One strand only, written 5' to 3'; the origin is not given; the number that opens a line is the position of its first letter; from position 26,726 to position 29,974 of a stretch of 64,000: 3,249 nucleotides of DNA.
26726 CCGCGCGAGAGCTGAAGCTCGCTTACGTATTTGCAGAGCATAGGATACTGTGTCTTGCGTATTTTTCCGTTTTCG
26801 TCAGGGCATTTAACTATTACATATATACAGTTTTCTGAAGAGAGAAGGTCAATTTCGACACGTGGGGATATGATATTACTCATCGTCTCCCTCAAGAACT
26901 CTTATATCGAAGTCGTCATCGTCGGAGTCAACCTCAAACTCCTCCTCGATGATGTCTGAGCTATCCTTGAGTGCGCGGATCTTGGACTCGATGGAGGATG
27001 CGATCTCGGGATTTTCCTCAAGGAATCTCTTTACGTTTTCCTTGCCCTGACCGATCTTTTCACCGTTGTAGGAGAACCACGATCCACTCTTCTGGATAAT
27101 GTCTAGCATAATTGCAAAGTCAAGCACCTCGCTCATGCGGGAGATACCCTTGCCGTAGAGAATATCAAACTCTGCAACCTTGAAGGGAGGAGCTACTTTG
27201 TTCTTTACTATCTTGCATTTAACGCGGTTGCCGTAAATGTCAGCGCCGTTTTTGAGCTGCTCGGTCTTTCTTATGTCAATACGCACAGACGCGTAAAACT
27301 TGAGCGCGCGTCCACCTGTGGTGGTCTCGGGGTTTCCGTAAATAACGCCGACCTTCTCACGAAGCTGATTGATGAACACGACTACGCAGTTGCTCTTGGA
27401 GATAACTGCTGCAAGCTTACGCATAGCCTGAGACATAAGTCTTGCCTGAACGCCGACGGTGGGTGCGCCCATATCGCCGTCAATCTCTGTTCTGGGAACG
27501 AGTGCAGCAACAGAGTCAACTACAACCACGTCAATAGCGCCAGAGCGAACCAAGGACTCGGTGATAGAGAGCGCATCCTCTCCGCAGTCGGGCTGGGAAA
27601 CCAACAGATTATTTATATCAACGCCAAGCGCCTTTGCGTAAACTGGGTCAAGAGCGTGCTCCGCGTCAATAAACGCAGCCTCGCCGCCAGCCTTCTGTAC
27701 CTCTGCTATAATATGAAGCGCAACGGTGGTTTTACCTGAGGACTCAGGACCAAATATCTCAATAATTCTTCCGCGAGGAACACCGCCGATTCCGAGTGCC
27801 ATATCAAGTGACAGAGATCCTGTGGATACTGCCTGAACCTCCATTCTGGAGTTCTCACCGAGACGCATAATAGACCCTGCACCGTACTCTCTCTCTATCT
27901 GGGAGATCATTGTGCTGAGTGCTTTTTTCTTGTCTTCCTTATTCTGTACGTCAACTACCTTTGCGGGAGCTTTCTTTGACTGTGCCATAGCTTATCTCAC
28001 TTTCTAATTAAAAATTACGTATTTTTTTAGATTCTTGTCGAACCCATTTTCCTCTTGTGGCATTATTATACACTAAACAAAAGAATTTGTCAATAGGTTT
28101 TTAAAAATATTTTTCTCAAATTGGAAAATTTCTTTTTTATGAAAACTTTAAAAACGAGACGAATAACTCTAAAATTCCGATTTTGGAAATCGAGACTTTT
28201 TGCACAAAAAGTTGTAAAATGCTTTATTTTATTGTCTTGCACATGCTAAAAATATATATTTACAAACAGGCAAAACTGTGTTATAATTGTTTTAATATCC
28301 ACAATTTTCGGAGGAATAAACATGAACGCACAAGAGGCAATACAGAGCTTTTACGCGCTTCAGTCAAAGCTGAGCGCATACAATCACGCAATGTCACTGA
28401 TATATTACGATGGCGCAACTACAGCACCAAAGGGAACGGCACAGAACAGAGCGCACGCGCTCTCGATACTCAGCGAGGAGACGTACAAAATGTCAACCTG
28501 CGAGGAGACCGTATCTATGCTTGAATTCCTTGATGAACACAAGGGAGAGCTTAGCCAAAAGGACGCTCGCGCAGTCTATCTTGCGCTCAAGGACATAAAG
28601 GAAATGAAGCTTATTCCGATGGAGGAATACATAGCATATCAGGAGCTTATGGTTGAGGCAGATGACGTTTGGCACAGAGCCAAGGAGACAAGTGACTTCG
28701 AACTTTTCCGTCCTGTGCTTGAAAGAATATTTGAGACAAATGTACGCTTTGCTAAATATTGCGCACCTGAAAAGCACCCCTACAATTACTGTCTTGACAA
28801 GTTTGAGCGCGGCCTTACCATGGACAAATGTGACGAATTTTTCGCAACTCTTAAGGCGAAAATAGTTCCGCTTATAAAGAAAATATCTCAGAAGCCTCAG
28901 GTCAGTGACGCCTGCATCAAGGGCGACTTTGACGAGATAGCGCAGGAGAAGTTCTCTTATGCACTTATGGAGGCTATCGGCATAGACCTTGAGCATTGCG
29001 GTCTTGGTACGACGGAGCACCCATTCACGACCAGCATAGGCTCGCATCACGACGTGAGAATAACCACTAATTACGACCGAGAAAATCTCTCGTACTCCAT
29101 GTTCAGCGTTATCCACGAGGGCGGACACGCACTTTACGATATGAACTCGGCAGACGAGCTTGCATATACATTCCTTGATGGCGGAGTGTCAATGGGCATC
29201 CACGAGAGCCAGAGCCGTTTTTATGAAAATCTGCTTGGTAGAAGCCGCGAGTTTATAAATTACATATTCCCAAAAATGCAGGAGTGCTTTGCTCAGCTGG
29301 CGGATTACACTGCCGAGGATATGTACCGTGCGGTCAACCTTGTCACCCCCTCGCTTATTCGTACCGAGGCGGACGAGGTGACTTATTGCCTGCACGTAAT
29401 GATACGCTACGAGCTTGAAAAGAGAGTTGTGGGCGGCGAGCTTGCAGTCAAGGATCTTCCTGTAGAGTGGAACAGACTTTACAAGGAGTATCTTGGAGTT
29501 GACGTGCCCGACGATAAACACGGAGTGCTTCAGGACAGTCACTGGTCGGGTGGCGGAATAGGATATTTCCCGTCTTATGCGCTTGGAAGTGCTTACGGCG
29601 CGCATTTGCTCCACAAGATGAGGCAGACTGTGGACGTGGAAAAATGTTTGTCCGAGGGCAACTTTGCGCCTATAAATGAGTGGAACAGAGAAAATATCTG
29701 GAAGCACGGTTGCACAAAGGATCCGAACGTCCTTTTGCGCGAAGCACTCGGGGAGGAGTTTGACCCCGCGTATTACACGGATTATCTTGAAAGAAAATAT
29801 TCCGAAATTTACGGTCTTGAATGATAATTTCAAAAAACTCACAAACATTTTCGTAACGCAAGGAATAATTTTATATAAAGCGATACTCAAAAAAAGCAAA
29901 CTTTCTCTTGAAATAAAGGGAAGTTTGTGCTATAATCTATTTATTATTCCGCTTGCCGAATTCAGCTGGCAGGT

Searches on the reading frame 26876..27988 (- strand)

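Call 55: search_protein_families(library=pfam, proteins=[window:26876-27988:-], max_evalue=0.00001)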
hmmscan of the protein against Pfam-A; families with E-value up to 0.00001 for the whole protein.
window:26876-27988:- (370 aa): 4 families
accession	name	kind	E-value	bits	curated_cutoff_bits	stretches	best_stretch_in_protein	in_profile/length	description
PF00154.27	RecA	-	2.8e-137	456.8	27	1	22-283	1-262/262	recA bacterial DNA recombination protein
PF21096.2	RecA_C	-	3.3e-26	91.6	27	1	287-339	2-54/57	RecA C-terminal domain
PF08423.17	Rad51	-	1.5e-11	44.5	22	1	48-245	2-215/244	Rad51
PF06745.19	ATPase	-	2.6e-08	34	26.6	1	54-211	1-166/231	KaiC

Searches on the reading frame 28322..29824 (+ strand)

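Call 55: search_protein_families(library=pfam, proteins=[window:28322-29824:+], max_evalue=0.00001)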
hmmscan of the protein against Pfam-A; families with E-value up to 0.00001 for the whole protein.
window:28322-29824:+ (500 aa): 1 family
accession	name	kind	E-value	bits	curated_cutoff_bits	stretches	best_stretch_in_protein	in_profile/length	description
PF02074.21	Peptidase_M32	-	4.7e-161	537.2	25.1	1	13-493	5-489/489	Carboxypeptidase Taq (M32) metallopeptidase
